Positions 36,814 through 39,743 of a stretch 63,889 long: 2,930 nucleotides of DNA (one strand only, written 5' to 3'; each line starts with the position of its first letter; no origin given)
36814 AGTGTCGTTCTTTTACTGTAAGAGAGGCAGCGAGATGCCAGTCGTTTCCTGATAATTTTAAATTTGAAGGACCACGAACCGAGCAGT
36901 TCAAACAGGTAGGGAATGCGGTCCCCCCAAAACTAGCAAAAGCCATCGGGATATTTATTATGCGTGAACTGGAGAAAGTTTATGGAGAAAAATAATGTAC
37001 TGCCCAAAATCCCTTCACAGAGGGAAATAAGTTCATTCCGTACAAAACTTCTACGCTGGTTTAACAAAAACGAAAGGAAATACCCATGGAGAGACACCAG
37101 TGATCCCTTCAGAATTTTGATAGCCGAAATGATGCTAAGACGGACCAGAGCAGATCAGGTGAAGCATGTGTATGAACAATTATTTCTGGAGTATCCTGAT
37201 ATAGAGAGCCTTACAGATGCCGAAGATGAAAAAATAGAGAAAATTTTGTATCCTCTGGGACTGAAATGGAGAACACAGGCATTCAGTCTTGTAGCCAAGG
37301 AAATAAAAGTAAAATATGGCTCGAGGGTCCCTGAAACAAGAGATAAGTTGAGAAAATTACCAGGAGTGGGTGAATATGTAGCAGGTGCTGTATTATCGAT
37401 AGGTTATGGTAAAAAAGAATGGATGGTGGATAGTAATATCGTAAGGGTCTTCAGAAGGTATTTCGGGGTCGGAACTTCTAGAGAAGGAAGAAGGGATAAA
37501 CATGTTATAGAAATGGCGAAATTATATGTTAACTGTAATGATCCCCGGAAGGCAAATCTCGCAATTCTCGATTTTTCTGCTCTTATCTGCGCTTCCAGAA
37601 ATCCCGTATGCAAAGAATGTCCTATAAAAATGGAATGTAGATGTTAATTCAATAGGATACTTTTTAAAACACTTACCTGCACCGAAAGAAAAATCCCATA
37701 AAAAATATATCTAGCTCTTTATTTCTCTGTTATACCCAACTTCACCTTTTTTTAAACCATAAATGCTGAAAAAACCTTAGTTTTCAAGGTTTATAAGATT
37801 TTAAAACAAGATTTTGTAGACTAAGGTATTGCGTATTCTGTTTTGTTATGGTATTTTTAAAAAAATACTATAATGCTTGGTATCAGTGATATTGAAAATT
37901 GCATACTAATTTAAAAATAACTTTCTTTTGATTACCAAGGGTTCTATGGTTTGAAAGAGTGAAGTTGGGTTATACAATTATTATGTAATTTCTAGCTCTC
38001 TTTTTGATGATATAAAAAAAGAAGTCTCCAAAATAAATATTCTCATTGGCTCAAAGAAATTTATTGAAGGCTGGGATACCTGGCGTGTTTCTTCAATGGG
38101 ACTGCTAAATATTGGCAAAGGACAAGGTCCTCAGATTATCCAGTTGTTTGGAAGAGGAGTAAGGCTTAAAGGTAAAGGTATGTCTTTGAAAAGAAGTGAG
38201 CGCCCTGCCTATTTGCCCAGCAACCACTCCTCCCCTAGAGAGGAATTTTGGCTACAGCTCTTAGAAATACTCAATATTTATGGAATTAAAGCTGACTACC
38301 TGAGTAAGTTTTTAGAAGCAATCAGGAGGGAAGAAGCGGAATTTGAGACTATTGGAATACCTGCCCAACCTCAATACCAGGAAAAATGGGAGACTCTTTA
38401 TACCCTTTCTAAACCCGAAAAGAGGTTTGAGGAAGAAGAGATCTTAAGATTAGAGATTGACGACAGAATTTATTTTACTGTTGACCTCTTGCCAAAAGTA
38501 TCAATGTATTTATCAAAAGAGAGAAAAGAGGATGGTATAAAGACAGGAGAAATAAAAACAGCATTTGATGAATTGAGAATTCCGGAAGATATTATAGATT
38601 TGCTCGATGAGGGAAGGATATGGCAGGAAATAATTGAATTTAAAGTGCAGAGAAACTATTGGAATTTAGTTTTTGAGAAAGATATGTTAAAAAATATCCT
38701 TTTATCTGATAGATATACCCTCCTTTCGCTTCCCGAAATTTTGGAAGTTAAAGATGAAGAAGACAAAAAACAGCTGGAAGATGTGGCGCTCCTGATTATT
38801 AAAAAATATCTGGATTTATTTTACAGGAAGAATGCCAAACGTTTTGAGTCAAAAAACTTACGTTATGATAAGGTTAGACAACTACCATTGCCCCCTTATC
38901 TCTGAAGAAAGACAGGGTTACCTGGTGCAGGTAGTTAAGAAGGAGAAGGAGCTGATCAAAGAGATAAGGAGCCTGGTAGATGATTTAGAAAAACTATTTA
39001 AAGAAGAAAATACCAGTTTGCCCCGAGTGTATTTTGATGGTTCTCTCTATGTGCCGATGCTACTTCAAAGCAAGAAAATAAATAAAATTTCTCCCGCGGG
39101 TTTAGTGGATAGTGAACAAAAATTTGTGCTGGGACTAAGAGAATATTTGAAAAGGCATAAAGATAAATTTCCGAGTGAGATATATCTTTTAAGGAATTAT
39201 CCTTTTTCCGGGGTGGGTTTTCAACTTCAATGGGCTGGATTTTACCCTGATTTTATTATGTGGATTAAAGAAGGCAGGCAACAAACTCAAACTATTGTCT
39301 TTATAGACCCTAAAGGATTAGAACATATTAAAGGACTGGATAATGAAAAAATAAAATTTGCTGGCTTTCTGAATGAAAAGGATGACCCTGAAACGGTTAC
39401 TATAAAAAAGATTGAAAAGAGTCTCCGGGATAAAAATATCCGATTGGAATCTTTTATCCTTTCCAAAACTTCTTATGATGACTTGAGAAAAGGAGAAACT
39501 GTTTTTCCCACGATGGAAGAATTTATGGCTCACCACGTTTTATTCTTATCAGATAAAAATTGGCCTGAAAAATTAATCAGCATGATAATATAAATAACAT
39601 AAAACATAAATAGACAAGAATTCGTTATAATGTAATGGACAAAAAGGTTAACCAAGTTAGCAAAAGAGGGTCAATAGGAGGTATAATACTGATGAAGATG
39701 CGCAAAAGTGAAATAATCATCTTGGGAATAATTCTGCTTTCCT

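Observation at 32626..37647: Compact five-gene operon (76-aa protein, GHKL ATPase, 226-aa unknown, Dcm, Mig-like glycosylase) with no recognisable nuclease: candidate undescribed methylation-linked system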

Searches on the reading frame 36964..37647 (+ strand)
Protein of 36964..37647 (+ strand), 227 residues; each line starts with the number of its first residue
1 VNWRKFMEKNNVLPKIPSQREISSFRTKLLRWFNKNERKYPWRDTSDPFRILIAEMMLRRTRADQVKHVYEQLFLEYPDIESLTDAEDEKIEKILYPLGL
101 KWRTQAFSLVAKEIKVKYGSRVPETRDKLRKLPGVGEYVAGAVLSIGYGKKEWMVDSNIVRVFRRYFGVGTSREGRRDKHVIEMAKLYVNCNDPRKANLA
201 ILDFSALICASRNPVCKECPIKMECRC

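Call 3: search_protein_families(library=pfam, proteins=[window:36964-37647:+], max_evalue=0.1)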
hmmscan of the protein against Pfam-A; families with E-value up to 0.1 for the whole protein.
window:36964-37647:+ (227 aa): 2 families
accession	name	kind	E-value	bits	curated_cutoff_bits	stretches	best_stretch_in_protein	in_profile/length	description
PF00730.31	HhH-GPD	-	1.8e-08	35.1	26.2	1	53-172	1-92/108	HhH-GPD superfamily base excision DNA repair protein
PF00633.29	HHH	-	4.8e-07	29.7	24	1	118-146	2-30/30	Helix-hairpin-helix motif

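Call 4: search_protein_families(library=padloc, proteins=[window:36964-37647:+], max_evalue=0.1)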
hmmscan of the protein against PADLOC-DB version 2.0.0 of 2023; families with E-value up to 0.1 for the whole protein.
window:36964-37647:+ (227 aa): 1 family
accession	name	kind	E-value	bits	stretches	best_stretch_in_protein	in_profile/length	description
PDLC03398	REase_II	-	2.5e-46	156.1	1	24-225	11-213/221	Type II nicking endonuclease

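Call 5: search_protein_families(library=ncbifam, proteins=[window:36964-37647:+], max_evalue=0.1)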
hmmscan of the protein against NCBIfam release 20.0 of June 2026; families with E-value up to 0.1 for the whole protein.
window:36964-37647:+ (227 aa): 7 families
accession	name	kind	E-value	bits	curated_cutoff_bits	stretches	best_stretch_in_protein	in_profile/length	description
TIGR01084.1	mutY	equivalog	4.3e-48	164.3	286.5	1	25-226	2-207/277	A/G-specific adenine glycosylase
NF008132.0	PRK10880.1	equivalog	2.2e-31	109.2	427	1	23-225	5-209/351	A/G-specific adenine glycosylase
TIGR01083.1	nth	equivalog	5.2e-22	78.5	211.7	1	46-216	25-192/192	endonuclease III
NF010488.0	PRK13910.1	equivalog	1.1e-20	74.3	471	1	60-225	5-167/290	adenine-specific DNA glycosylase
NF007978.0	PRK10702.1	equivalog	3e-08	33.6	405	1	44-225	25-203/211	endonuclease III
NF053634.1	MonDNAglycDR2438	equivalog_domain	4.2e-05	23.2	400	1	47-225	19-204/219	monofunctional DNA glycosylase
TIGR00588.1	ogg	subfamily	0.0014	17.8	397.85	1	58-172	144-264/310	8-oxoguanine DNA-glycosylase (ogg)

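Call 65: search_solved_structures(query=window:36982-37647:+, max_evalue=0.00001, show_alignments=2)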
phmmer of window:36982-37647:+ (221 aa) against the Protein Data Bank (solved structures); distinct sequences matched with E-value up to 0.00001: 32.
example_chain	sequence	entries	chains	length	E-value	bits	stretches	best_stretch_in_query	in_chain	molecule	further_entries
1kea_A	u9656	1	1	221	4e-43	150.8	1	18-219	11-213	Possible G-T mismatches repair enzyme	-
6q0c_A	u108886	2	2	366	1.1e-39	139.6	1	18-220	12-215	A/G-specific adenine glycosylase | Adenine DNA glycosylase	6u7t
4yoq_A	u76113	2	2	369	1.7e-39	139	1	18-220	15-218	A/G-specific adenine glycosylase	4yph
3g0q_A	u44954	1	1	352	2.2e-39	138.7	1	18-220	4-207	A/G-specific adenine glycosylase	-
5kn8_A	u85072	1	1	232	2.2e-39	138.6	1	18-220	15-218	Adenine DNA glycosylase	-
8dwe_A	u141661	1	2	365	2.9e-39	138.3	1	18-220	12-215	Adenine DNA glycosylase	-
9bs2_A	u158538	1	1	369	3.9e-39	137.8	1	18-220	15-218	Adenine DNA glycosylase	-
5kn9_A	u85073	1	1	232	4.2e-39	137.7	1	18-220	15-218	Adenine DNA glycosylase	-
8dwd_A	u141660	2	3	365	5.5e-39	137.3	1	18-220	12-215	Adenine DNA glycosylase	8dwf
1rrs_A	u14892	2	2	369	5.5e-39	137.3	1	18-220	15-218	MutY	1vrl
8dvp_A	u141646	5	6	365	5.5e-39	137.3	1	18-220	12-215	Adenine DNA glycosylase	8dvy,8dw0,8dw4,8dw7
1rrq_A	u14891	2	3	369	8.3e-39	136.8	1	18-220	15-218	MutY | A/G-specific adenine glycosylase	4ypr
3n5n_X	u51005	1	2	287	1e-27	100.5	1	14-220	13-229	A/G-specific adenine DNA glycosylase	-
1kg4_A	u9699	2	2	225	1.8e-27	99.7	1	16-219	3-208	A/G-specific adenine glycosylase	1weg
7ef9_A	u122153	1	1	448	2e-27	99.5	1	14-220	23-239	Adenine DNA glycosylase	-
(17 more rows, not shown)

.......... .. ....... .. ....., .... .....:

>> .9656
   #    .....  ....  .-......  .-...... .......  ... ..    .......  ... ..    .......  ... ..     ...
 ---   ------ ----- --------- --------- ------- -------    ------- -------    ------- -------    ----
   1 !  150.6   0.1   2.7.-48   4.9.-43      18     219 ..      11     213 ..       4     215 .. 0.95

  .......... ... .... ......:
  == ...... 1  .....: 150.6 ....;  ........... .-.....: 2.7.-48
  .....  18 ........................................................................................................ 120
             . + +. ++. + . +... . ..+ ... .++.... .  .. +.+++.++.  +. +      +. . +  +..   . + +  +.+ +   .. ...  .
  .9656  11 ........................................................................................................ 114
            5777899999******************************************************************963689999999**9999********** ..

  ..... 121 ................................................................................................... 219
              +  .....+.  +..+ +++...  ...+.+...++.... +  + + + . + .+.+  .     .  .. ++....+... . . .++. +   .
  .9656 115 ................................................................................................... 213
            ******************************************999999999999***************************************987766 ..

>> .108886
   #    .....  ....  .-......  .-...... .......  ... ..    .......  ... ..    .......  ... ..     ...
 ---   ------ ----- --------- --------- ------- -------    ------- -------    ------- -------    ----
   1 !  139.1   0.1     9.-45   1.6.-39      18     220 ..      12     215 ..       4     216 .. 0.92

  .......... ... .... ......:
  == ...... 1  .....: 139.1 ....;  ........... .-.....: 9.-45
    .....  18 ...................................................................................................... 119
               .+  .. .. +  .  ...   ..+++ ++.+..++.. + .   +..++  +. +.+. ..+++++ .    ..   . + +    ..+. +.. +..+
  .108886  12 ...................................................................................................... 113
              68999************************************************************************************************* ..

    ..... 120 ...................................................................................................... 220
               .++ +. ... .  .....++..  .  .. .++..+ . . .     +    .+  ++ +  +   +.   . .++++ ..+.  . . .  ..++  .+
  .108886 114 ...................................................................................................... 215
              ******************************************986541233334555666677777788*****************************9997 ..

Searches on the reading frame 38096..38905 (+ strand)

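Call 3: search_protein_families(library=pfam, proteins=[window:38096-38905:+], max_evalue=0.1)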
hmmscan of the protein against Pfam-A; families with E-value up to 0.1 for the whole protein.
window:38096-38905:+ (269 aa): 0 families

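Call 4: search_protein_families(library=padloc, proteins=[window:38096-38905:+], max_evalue=0.1)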
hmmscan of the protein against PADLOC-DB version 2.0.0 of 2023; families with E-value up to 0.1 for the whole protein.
window:38096-38905:+ (269 aa): 1 family
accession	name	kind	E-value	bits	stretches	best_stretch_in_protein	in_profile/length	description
PDLC03654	REase_III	-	6.6e-22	75.1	1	1-254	623-886/1154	Type III restriction enzyme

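Call 5: search_protein_families(library=ncbifam, proteins=[window:38096-38905:+], max_evalue=0.1)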
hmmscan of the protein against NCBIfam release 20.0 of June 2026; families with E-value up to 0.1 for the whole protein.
window:38096-38905:+ (269 aa): 0 families

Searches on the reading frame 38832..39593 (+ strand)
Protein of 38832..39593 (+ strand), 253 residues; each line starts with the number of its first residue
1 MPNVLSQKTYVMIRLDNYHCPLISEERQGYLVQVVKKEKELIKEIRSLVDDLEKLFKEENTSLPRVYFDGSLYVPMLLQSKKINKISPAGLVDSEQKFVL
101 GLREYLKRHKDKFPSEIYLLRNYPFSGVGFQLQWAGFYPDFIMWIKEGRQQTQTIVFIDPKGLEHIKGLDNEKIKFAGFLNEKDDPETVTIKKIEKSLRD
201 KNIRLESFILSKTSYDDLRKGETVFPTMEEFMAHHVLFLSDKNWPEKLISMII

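Call 3: search_protein_families(library=pfam, proteins=[window:38832-39593:+], max_evalue=0.1)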
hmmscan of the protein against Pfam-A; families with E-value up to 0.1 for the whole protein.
window:38832-39593:+ (253 aa): 2 families
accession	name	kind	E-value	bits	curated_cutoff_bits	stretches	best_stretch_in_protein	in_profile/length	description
PF14479.11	HeLo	-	0.063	13.5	23.2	0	36-61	157-183/205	Prion-inhibition and propagation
PF05957.18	DUF883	-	0.082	13.3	25.4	0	40-58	2-20/53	DUF883 N-terminal domain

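Call 4: search_protein_families(library=padloc, proteins=[window:38832-39593:+], max_evalue=0.1)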
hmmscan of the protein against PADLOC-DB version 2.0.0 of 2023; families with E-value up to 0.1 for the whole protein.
window:38832-39593:+ (253 aa): 1 family
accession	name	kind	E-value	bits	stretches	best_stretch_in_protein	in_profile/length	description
PDLC03654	REase_III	-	2.2e-12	43.6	1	59-242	939-1115/1154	Type III restriction enzyme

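Call 5: search_protein_families(library=ncbifam, proteins=[window:38832-39593:+], max_evalue=0.1)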
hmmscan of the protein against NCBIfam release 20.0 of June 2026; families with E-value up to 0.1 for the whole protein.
window:38832-39593:+ (253 aa): 0 families
